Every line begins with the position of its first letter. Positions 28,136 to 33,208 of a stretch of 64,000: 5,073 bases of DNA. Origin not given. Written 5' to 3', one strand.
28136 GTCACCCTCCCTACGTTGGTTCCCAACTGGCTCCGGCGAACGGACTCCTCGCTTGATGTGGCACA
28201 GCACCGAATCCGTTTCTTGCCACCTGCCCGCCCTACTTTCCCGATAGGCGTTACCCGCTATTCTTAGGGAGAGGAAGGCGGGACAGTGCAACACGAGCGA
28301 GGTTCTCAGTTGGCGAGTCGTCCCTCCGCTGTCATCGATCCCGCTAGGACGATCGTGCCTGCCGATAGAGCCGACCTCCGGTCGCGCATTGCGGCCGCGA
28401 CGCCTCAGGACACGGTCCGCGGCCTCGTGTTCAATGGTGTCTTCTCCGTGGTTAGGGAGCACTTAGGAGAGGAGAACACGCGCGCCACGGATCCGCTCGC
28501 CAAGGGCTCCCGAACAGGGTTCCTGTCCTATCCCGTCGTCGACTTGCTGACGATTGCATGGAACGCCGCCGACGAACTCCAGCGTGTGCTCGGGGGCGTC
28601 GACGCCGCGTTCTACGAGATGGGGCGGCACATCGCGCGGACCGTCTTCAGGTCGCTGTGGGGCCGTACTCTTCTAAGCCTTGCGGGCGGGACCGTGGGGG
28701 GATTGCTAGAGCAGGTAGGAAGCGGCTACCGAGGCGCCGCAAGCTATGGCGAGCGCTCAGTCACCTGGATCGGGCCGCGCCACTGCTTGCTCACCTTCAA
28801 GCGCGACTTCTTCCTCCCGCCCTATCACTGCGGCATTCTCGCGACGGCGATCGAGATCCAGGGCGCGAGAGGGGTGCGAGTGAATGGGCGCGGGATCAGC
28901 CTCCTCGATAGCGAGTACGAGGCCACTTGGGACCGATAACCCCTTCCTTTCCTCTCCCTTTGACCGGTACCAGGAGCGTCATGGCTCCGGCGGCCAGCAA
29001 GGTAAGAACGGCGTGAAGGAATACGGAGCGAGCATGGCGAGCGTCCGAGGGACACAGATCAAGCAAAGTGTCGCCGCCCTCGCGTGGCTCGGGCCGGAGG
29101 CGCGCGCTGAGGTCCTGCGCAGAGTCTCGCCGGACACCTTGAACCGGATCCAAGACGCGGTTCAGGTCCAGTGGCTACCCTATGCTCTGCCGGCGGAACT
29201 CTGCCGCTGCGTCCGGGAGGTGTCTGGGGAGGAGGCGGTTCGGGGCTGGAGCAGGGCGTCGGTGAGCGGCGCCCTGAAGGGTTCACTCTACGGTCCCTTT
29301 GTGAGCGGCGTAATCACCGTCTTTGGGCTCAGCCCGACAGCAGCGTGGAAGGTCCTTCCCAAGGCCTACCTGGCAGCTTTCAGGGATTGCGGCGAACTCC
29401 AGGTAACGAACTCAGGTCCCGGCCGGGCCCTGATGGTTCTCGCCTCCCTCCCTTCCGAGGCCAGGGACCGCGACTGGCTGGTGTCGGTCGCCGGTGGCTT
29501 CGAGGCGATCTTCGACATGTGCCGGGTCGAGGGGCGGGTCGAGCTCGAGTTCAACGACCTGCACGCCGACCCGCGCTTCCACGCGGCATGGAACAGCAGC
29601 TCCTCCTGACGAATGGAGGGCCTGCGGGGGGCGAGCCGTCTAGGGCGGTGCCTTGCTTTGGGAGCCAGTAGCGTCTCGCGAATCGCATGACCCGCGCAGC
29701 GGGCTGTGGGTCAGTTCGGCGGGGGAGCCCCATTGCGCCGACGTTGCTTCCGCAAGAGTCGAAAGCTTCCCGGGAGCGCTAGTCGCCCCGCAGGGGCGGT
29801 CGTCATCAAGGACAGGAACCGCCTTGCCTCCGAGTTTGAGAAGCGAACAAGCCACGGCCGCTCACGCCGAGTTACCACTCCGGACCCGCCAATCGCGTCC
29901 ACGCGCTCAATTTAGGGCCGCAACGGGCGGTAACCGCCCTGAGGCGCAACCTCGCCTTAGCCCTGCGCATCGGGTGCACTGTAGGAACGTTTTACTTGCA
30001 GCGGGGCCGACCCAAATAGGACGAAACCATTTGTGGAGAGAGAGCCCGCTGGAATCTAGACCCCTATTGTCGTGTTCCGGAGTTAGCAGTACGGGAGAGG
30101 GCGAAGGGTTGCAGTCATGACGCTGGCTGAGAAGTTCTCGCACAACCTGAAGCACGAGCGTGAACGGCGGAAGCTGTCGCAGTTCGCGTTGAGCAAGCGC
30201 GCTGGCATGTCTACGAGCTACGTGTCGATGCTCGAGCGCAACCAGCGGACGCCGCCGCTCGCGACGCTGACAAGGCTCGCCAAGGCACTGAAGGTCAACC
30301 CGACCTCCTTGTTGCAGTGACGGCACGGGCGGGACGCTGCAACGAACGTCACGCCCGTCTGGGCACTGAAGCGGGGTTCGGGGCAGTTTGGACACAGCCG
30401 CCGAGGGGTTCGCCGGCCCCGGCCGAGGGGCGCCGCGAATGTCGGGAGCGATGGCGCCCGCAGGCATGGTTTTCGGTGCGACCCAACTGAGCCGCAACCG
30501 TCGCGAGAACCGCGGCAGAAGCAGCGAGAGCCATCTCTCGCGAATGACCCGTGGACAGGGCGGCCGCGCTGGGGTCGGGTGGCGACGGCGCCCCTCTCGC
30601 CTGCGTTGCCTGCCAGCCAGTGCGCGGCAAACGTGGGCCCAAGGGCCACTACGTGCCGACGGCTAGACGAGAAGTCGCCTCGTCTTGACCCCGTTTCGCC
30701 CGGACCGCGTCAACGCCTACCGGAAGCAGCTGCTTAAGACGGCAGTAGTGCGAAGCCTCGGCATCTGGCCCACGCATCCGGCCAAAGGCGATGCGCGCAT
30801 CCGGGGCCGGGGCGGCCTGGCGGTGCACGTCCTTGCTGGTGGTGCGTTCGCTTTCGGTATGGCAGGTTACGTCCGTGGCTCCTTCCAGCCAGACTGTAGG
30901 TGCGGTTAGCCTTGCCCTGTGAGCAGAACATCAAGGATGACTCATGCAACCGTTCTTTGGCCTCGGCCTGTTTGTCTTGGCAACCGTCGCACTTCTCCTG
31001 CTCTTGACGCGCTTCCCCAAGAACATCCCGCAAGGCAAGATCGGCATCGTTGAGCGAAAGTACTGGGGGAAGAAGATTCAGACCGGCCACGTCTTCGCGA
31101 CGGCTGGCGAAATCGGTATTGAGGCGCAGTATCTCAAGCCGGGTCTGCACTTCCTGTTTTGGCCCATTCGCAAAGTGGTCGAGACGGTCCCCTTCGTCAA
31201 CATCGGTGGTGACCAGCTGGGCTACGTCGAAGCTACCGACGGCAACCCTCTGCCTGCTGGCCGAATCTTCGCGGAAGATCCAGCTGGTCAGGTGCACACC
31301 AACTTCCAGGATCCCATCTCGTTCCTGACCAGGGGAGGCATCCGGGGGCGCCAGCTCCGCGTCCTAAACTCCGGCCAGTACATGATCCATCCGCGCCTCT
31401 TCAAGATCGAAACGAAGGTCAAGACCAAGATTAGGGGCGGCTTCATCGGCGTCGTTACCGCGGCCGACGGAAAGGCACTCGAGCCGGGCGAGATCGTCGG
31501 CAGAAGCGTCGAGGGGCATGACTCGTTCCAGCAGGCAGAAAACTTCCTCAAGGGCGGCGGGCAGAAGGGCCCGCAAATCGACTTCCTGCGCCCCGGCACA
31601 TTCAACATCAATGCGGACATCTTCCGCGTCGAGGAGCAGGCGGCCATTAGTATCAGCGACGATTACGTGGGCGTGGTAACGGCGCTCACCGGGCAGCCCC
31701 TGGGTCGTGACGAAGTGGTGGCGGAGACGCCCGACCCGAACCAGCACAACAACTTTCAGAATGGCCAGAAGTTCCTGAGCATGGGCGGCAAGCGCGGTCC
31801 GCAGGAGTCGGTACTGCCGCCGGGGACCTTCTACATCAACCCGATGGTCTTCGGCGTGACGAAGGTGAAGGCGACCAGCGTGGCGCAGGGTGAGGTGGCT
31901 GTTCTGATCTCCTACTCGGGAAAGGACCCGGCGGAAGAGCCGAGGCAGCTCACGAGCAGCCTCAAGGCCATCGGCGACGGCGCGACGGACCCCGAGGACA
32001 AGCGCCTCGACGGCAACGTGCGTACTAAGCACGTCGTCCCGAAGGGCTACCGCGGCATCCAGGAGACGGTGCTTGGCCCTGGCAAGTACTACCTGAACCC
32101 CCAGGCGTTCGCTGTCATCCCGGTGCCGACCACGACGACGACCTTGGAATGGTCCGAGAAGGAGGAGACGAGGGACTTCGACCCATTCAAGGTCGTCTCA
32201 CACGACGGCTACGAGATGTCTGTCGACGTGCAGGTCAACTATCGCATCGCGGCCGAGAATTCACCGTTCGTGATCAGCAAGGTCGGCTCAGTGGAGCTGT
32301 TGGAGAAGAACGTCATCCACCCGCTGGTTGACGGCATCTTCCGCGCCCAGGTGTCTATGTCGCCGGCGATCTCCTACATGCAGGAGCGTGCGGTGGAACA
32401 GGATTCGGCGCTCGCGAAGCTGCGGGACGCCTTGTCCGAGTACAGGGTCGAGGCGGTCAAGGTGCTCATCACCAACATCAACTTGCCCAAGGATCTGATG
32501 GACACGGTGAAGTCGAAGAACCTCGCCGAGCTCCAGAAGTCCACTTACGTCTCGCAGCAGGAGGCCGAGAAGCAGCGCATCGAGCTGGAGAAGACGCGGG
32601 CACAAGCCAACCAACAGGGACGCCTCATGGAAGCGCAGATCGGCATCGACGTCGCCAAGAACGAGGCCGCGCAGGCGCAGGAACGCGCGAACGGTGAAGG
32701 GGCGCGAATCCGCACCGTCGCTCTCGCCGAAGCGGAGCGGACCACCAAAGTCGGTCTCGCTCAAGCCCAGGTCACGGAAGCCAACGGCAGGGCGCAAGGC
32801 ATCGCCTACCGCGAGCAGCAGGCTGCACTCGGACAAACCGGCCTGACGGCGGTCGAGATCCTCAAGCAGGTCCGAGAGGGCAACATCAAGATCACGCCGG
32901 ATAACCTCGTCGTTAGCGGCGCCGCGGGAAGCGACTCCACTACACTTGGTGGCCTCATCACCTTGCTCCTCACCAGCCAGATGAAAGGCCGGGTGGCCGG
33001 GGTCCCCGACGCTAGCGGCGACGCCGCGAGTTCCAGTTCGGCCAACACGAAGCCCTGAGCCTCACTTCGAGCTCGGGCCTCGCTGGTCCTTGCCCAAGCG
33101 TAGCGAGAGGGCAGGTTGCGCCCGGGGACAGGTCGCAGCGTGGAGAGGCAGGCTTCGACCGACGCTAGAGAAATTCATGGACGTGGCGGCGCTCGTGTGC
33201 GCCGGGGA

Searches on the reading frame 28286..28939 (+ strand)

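Call 65: search_protein_families(library=pfam, proteins=[window:28286-28939:+], max_evalue=0.0001)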
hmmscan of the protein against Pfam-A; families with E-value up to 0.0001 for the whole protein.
window:28286-28939:+ (217 aa): 1 family
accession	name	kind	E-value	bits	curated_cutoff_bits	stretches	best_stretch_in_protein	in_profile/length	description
PF09536.15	DUF2378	-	6.5e-35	120.9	22.2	1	38-215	2-176/177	Protein of unknown function (DUF2378)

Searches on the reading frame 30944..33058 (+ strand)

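Call 65: search_protein_families(library=pfam, proteins=[window:30944-33058:+], max_evalue=0.0001)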
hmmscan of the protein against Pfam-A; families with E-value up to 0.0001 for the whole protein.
window:30944-33058:+ (704 aa): 1 family
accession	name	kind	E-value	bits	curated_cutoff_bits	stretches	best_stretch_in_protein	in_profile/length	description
PF01145.31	Band_7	-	7.5e-19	68.9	23.6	1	365-543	3-176/176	SPFH domain / Band 7 family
